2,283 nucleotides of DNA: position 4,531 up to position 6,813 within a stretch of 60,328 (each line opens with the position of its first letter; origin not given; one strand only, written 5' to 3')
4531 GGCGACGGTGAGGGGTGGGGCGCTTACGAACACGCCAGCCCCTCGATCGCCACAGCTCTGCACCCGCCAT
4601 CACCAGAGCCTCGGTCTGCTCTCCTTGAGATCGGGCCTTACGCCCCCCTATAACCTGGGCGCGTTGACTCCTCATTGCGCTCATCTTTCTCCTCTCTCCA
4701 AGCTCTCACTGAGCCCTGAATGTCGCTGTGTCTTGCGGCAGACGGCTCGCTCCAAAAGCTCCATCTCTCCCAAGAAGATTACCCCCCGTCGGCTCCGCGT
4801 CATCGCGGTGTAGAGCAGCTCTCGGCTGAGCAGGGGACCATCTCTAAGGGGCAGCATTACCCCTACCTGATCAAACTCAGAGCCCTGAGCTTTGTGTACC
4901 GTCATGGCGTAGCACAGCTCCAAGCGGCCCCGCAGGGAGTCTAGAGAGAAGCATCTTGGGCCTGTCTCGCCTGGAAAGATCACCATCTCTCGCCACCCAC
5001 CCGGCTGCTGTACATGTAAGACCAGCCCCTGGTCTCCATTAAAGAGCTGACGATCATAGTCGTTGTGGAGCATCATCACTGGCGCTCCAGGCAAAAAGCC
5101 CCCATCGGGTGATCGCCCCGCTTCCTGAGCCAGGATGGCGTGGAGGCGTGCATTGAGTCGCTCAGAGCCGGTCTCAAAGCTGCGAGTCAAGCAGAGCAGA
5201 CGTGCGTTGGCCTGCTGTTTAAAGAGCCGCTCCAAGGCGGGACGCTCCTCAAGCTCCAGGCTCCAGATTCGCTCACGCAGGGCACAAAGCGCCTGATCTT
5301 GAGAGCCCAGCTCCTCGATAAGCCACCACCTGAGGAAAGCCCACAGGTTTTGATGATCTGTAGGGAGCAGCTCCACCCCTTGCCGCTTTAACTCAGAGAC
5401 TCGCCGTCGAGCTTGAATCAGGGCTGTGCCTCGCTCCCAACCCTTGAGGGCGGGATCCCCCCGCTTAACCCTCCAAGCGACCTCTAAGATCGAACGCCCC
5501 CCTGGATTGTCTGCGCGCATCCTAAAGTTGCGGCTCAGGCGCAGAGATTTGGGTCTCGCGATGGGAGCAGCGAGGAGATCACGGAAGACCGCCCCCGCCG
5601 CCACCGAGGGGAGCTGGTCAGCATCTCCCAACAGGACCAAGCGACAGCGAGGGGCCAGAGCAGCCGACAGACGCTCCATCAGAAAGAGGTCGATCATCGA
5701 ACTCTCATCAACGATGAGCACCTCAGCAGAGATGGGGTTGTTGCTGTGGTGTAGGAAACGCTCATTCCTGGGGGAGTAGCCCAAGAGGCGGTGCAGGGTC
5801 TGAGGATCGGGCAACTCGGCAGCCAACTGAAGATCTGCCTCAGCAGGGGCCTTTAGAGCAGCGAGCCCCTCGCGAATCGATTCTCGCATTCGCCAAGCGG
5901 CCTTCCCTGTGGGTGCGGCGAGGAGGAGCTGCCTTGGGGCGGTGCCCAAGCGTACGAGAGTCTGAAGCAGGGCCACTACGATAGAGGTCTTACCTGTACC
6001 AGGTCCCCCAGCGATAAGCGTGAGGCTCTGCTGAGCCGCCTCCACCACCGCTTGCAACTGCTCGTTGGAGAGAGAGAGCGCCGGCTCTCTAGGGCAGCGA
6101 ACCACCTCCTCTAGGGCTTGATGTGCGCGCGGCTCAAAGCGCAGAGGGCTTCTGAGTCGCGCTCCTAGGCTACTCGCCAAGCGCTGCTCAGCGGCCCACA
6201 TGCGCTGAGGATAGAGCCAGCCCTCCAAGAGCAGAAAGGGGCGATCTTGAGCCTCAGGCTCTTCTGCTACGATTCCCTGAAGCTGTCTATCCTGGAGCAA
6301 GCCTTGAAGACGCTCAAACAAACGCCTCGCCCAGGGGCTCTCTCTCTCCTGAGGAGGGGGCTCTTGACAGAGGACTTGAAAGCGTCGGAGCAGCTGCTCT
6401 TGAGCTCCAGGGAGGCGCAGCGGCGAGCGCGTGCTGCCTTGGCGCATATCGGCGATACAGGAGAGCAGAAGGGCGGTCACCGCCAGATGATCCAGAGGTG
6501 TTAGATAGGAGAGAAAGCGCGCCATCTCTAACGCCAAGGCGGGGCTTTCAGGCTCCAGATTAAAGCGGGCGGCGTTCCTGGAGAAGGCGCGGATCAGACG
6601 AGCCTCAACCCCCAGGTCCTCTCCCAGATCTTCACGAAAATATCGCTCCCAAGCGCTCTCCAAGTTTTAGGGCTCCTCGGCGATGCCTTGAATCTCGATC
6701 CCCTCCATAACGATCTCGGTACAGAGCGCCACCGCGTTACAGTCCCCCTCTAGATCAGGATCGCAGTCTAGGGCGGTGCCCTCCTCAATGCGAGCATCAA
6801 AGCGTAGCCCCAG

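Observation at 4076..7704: Orphan recD translationally coupled to a small PD-(D/E)xK nuclease and preceded by a lipoprotein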

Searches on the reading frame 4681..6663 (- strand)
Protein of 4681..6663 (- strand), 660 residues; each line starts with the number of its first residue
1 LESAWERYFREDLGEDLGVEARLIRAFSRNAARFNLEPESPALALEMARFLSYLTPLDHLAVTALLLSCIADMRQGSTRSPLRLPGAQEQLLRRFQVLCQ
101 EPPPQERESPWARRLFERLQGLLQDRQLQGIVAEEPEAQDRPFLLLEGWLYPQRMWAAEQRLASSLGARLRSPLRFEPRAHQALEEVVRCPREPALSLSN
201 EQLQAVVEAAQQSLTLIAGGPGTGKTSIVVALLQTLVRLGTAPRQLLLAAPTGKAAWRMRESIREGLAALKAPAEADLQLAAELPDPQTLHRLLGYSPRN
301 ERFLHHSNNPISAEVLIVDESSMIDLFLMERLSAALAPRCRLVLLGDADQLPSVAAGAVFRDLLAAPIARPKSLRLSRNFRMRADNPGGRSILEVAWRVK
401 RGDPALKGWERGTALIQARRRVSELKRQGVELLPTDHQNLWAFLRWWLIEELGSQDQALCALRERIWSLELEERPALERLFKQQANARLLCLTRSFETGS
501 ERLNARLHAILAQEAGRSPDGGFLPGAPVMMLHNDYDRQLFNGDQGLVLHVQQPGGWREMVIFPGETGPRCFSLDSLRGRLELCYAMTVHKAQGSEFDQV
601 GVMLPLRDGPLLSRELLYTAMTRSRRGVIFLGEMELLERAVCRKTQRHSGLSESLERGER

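Call 5: search_protein_families(library=pfam, proteins=[window:4681-6663:-], max_evalue=1)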
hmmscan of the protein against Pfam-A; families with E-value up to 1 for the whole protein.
window:4681-6663:- (660 aa): 22 families
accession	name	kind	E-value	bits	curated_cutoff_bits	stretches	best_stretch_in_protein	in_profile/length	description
PF13245.12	AAA_19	-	2.8e-34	118.6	25.1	1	202-355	1-133/134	AAA domain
PF13604.12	AAA_30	-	4.9e-27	95.3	27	1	198-405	2-174/191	AAA domain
PF13538.12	UvrD_C_2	-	2.7e-13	50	27.4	1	584-630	2-51/52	UvrD-like helicase C-terminal domain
PF01443.25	Viral_helicase1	-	5.6e-11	43.1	21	2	584-631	178-227/228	Viral superfamily 1 RNA helicase core domain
PF13086.12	AAA_11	-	3.5e-10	40.5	27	1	198-256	2-65/257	AAA domain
PF00580.27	UvrD-helicase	-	6.4e-10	39.6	23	1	199-293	2-85/271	UvrD/REP helicase N-terminal domain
PF18335.7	SH3_13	-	1.5e-07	31.5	41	1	503-552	1-55/65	ATP-dependent RecD-like DNA helicase SH3 domain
PF05127.21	NAT10_TcmA_helicase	-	1.1e-05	25.9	22.7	1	217-333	2-110/176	RNA cytidine acetyltransferase NAT10/TcmA, helicase domain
PF13401.12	AAA_22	-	2.8e-05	24.9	27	1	211-337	4-109/130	AAA domain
PF09848.15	SLFN-g3_helicase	-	0.0046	16.7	24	1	214-236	3-25/354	Schlafen group 3, DNA/RNA helicase domain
PF00270.35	DEAD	-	0.011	15.9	26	1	201-320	3-125/167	DEAD/DEAH box helicase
PF13481.12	AAA_25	-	0.015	15.3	27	0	211-235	32-56/195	AAA domain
PF13191.12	AAA_16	-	0.018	16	32.6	1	202-311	11-104/167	AAA ATPase domain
PF20720.3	nSTAND3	-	0.021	15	27.2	1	208-246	13-51/155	Novel STAND NTPase 3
PF02562.22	PhoH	-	0.047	13.6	27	1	199-235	6-42/205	PhoH-like protein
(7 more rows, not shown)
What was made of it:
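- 4681..6663 (-): recD: a RecD1-type SF1B helicase, the alpha subunit of exodeoxyribonuclease V (660 aa, TTG start). Pfam AAA_19, AAA_30, UvrD_C_2 and SH3_13 (call 5).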

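Call 6: search_protein_families(library=ncbifam, proteins=[window:4681-6663:-], max_evalue=1)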
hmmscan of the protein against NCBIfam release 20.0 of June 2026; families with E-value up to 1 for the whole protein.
window:4681-6663:- (660 aa): 32 families (the best 25 are shown)
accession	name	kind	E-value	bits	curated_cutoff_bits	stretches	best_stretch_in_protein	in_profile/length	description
TIGR01447.1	recD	equivalog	1.8e-101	340.5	310.15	1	46-654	16-596/597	exodeoxyribonuclease V subunit alpha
TIGR01448.2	helicase_RecD2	equivalog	6.2e-85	285.8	500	1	116-649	232-707/713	SF1B family DNA helicase RecD2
NF008127.0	PRK10875.1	equivalog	6.1e-84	282.7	671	2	134-363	97-320/619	exodeoxyribonuclease V subunit alpha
TIGR02768.1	TraA_Ti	equivalog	2.5e-20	72.4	590.45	3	523-628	615-711/751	Ti-type conjugative transfer relaxase TraA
NF010464.0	PRK13889.1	subfamily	4.7e-14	51.2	1015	2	313-363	434-485/992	conjugal transfer relaxase TraA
NF010402.0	PRK13826.1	subfamily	1.3e-08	33.2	1317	2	580-628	689-733/1102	Dtr system oriT relaxase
TIGR00376.1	TIGR00376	hypoth_equivalog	2.8e-07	29.4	348.9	1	197-259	158-218/639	IGHMBP2 family helicase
NF008276.0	PRK11054.1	equivalog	1e-06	27.5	543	1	197-274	196-272/684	DNA helicase IV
TIGR02760.1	TraI_TIGR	equivalog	2.6e-05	21.9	929.85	1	305-365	1105-1166/1960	conjugative transfer relaxase/helicase TraI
NF040671.1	PLuB_AAA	exception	3.1e-05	21.5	999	1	181-254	797-870/1256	PLuB system helicase-like protein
NF010263.0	PRK13709.1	equivalog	0.00038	17.9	2212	1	311-361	1062-1113/1752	conjugative transfer relaxase/helicase TraI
NF008743.0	PRK11773.1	equivalog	0.0016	16.8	965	1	198-267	10-78/720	DNA helicase II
TIGR01075.1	uvrD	equivalog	0.0017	16.7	1144.45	1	197-268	4-74/715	DNA helicase II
TIGR01073.1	pcrA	equivalog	0.0021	16.5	911.2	1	198-267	5-73/725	DNA helicase PcrA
TIGR02785.1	addA_Gpos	equivalog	0.0089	13.9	707.65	1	200-271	4-73/1234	helicase-exonuclease AddAB subunit AddA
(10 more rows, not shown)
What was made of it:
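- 4681..6663 (-): TIGR01447 340.5 bits, above the 310 cutoff, covering profile positions 16-596 of 597 (call 6).
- On RecD1 (TIGR01447, RecBCD alpha subunit): RecD2 TIGR01448 285.8 bits (cutoff 500) (call 6). The TIGR01447 alignment starts at profile position 16, which is residue 46 (call 6).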

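Call 13: find_homologous_proteins(query=window:4681-6663:-, max_evalue=1e-30)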
Query window:4681-6663:- (660 aa): 6925 proteins with E <= 1e-30 among 8000 candidates; the best 120 are listed.
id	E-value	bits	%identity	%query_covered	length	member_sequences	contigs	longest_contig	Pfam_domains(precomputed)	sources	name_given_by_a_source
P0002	0.0e+0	1456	100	100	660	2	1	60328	PF13538.13,PF13086.13,PF05127.22,PF01443.25,PF13604.13,PF13245.13,PF18335.8,PF00580.28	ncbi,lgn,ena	-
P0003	6.3e-182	625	51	99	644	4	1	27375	PF13538.13,PF13086.13,PF01443.25,PF13604.13,PF13245.13,PF18335.8,PF00580.28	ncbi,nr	ncbi:exodeoxyribonuclease V subunit alpha [Myxococcota bacterium]|nr:exodeoxyribonuclease V subunit 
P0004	1.3e-159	551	47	99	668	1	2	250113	PF13538.13,PF13086.13,PF01443.25,PF13604.13,PF13245.13,PF18335.8,PF00580.28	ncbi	ncbi:MAG: AAA family ATPase [bacterium]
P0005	8.5e-155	535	47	99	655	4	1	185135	PF13538.13,PF13086.13,PF05127.22,PF01443.25,PF13604.13,PF13245.13,PF18335.8,PF00580.28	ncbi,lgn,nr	ncbi:MAG: AAA family ATPase [Myxococcales bacterium]|nr:AAA family ATPase [Myxococcales bacterium]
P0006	6.3e-154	532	47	99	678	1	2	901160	PF13538.13,PF13086.13,PF01443.25,PF13604.13,PF13245.13,PF18335.8,PF00580.28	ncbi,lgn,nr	ncbi:MAG: exodeoxyribonuclease V subunit alpha [Myxococcales bacterium]|nr:exodeoxyribonuclease V su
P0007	1.0e-153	531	46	99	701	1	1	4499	PF13538.13,PF13086.13,PF01443.25,PF13604.13,PF13245.13,PF18335.8,PF00580.28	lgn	-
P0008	1.2e-153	531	48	99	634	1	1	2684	PF13538.13,PF13086.13,PF01443.25,PF13604.13,PF13245.13,PF18335.8,PF13191.13,PF00580.28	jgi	-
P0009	5.0e-153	529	47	99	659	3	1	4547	PF13538.13,PF13086.13,PF01443.25,PF13604.13,PF13245.13,PF18335.8,PF00580.28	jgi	-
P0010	9.4e-153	528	46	99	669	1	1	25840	PF13538.13,PF13086.13,PF01443.25,PF13604.13,PF13245.13,PF18335.8,PF00580.28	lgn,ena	-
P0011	1.5e-152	528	47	100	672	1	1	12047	PF13538.13,PF13086.13,PF05127.22,PF01443.25,PF13604.13,PF13245.13,PF18335.8,PF00580.28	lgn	-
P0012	1.0e-150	521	47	98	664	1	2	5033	PF13538.13,PF13086.13,PF05127.22,PF01443.25,PF13604.13,PF13245.13,PF00580.28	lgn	-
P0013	2.0e-150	520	47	99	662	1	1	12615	PF13538.13,PF13086.13,PF01443.25,PF13604.13,PF13245.13,PF00580.28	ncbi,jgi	jgi:exodeoxyribonuclease V alpha subunit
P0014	4.5e-150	519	47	99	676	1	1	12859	PF13538.13,PF13086.13,PF01443.25,PF13604.13,PF13245.13,PF18335.8,PF00580.28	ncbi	-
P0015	2.2e-149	517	46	99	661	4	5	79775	PF13538.13,PF13086.13,PF01443.25,PF13604.13,PF13245.13,PF18335.8,PF00580.28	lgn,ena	-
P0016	4.2e-149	516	47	99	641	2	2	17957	PF13538.13,PF13086.13,PF01443.25,PF13604.13,PF13245.13,PF18335.8,PF00580.28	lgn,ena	-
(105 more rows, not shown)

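Call 14: find_encoding_contigs(protein=P0003, flank=6000, max_places=2)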
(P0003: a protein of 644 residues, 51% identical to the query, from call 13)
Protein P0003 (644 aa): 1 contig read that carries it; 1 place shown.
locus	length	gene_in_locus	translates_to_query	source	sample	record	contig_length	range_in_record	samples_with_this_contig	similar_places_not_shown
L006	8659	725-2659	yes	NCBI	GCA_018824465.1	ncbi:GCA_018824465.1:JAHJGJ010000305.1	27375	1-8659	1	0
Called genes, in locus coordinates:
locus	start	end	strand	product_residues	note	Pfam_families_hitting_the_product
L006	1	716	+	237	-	PF03781:FGE-sulfatase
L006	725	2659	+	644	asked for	PF01443:Viral_helicase1 (faint), PF00580:UvrD-helicase, PF13086:AAA_11 (weak), PF13245:AAA_19, PF13604:AAA_30, PF18335:SH3_13 (weak), PF13538:UvrD_C_2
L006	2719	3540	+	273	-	PF01553:Acyltransferase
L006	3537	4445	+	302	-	PF01073:3Beta_HSD, PF01370:Epimerase, PF04321:RmlD_sub_bind, PF16363:GDP_Man_Dehyd (weak)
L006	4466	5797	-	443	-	PF04932:Wzy_C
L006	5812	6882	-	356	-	-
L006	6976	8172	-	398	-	PF03062:MBOAT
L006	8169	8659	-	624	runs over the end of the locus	-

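Call 15: find_encoding_contigs(protein=P0004, flank=6000, max_places=2)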
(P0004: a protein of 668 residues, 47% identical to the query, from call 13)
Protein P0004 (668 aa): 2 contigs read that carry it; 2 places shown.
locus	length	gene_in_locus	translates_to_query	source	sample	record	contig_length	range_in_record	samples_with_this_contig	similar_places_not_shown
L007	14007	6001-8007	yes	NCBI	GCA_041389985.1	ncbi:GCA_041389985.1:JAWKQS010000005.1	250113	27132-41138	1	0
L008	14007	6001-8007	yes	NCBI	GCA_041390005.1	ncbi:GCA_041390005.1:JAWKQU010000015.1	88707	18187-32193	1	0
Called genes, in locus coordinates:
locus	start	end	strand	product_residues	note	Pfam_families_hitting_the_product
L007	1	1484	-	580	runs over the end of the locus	PF11617:Cu-binding_MopE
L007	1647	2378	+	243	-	-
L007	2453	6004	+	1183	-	PF00580:UvrD-helicase, PF13245:AAA_19, PF13361:UvrD_C, PF13538:UvrD_C_2 (faint), PF12705:PDDEXK_1 (weak)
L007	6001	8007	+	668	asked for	PF00580:UvrD-helicase, PF13086:AAA_11 (weak), PF13245:AAA_19, PF13604:AAA_30, PF18335:SH3_13 (weak), PF01443:Viral_helicase1 (weak), PF13538:UvrD_C_2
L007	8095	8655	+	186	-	-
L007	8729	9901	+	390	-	PF08495:FIST, PF10442:FIST_C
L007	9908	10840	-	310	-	PF02463:SMC_N (faint), PF13476:AAA_23 (weak), PF00005:ABC_tran, PF13304:AAA_21 (weak)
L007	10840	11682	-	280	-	-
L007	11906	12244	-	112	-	-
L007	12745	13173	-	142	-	PF00293:NUDIX, PF14815:NUDIX_4 (weak)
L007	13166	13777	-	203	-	PF01311:Bac_export_1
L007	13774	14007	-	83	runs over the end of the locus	PF01313:Bac_export_3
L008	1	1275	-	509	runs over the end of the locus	PF11617:Cu-binding_MopE (weak)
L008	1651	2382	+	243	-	-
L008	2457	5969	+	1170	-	PF00580:UvrD-helicase, PF13245:AAA_19, PF13361:UvrD_C, PF13538:UvrD_C_2 (faint)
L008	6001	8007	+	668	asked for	PF00580:UvrD-helicase, PF13086:AAA_11 (weak), PF13245:AAA_19, PF13604:AAA_30, PF18335:SH3_13 (weak), PF01443:Viral_helicase1 (weak), PF13538:UvrD_C_2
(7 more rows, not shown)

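Call 16: find_encoding_contigs(protein=P0005, flank=6000, max_places=2)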
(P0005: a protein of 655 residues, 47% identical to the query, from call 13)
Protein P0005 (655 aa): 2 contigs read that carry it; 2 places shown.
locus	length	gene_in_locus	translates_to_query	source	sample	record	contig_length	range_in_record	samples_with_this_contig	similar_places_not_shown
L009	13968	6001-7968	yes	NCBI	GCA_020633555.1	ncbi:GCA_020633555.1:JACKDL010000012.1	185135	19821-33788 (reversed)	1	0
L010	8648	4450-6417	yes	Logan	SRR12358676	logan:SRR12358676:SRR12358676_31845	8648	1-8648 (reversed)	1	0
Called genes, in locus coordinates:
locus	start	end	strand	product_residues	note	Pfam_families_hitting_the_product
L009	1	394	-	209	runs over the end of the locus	-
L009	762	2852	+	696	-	PF06452:CBM9_1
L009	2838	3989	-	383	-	-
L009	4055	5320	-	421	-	PF01839:FG-GAP (faint), PF13517:FG-GAP_3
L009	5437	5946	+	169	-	-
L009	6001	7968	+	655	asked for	PF00580:UvrD-helicase, PF13086:AAA_11 (weak), PF13245:AAA_19, PF13604:AAA_30, PF05127:NAT10_TcmA_helicase (weak), PF18335:SH3_13, PF01443:Viral_helicase1 (weak), PF13538:UvrD_C_2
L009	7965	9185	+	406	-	-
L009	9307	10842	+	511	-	PF00089:Trypsin, PF13365:Trypsin_2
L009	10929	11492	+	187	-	PF04930:FUN14 (weak)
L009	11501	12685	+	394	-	-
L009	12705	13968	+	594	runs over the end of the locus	PF00664:ABC_membrane, PF00005:ABC_tran, PF02463:SMC_N (faint)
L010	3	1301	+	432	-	?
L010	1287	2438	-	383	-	-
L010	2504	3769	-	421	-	PF01839:FG-GAP (faint), PF13517:FG-GAP_3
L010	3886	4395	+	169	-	-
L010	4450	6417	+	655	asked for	PF00580:UvrD-helicase, PF13086:AAA_11 (weak), PF13245:AAA_19, PF13604:AAA_30, PF05127:NAT10_TcmA_helicase (weak), PF18335:SH3_13, PF01443:Viral_helicase1 (weak), PF13538:UvrD_C_2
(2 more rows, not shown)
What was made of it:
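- Another Myxococcales MAG has a stand-alone recD overlapped by an unrelated 406-aa gene (call 16).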

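Call 17: find_encoding_contigs(protein=P0006, flank=6000, max_places=2)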
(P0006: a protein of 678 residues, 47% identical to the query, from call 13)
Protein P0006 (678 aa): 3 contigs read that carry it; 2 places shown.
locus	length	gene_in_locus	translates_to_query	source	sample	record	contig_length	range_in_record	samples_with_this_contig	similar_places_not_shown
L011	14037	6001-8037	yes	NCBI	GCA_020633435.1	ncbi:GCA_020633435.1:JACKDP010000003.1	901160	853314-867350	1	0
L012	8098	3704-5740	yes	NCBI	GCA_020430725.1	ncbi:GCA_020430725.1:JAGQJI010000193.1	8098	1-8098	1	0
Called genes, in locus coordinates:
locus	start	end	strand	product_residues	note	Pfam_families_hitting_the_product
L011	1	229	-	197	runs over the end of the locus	-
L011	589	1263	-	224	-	PF11617:Cu-binding_MopE (faint)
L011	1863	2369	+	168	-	-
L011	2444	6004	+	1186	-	PF00580:UvrD-helicase, PF13245:AAA_19, PF13361:UvrD_C, PF13538:UvrD_C_2 (faint)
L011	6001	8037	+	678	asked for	PF00580:UvrD-helicase, PF13086:AAA_11 (weak), PF13245:AAA_19, PF13604:AAA_30, PF18335:SH3_13 (weak), PF01443:Viral_helicase1, PF13538:UvrD_C_2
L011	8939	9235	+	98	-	PF10442:FIST_C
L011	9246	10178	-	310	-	PF02463:SMC_N (faint), PF13476:AAA_23 (weak), PF00005:ABC_tran, PF13304:AAA_21 (weak)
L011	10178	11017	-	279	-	-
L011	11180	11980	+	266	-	PF13489:Methyltransf_23, PF01209:Ubie_methyltran, PF13847:Methyltransf_31, PF08241:Methyltransf_11, PF08242:Methyltransf_12, PF13649:Methyltransf_25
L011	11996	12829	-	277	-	-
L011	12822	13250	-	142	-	PF00293:NUDIX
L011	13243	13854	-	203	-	PF01311:Bac_export_1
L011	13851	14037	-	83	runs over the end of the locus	PF01313:Bac_export_3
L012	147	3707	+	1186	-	PF00580:UvrD-helicase, PF13245:AAA_19, PF13361:UvrD_C, PF13538:UvrD_C_2 (faint)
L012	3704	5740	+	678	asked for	PF00580:UvrD-helicase, PF13086:AAA_11 (weak), PF13245:AAA_19, PF13604:AAA_30, PF18335:SH3_13 (weak), PF01443:Viral_helicase1, PF13538:UvrD_C_2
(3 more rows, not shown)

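Call 20: search_protein_families(library=pfam, proteins=[L009:7965-9185:+, L007:8095-8655:+, L009:5437-5946:+], max_evalue=1)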
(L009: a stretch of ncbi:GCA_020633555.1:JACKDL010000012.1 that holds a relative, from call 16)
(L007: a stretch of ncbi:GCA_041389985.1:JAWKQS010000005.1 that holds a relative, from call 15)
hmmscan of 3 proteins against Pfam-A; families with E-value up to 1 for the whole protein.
L009:7965-9185:+ (406 aa): 0 families

L007:8095-8655:+ (186 aa): 0 families

L009:5437-5946:+ (169 aa): 0 families

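Call 50: search_protein_families(library=padloc, proteins=[window:4681-6663:-], max_evalue=0.001)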
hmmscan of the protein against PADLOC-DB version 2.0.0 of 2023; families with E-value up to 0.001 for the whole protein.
window:4681-6663:- (660 aa): 17 families
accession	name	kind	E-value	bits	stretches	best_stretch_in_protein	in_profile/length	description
PDLC01734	typeIV_RecD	-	1.3e-50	170.5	2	150-408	294-524/763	RecD_0_IVD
PDLC05065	PDC-S68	-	9e-44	147.6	2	199-365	607-756/1221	-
PDLC05064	PDC-S68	-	2.3e-43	146.2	1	199-631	687-1097/1273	-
PDLC05066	PDC-S68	-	2.7e-43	146.2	2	198-395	579-766/1202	-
PDLC01148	RecD_like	-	2.7e-31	106.6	2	150-384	268-475/719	RecD/Tra ATPase fused to N-terminal HHH domain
PDLC04475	PDC-M16A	-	8.8e-16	55.6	2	582-629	433-482/721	-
PDLC04472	PDC-M16A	-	8.3e-14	48.9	2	580-631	645-698/930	-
PDLC04476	PDC-M16A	-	1e-13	48.6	2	584-630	423-471/691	-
PDLC05035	PDC-S53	-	1.1e-13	48.2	1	583-626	817-860/900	-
PDLC03802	RTasHel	-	6.2e-08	29.9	1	200-265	7-71/675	DRT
PDLC04140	mad8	-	1.1e-05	23.1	1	208-258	23-68/314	mads_8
PDLC00104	GajB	-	1.3e-05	22.1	0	202-233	7-36/574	UrvD helicase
PDLC04474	PDC-M16A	-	2.3e-05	21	0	581-603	646-668/917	-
PDLC03920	MkoA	-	2.4e-05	20.8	1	160-266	583-684/1112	-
PDLC01767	Cas3e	-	0.00015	18.4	1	178-281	167-267/680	-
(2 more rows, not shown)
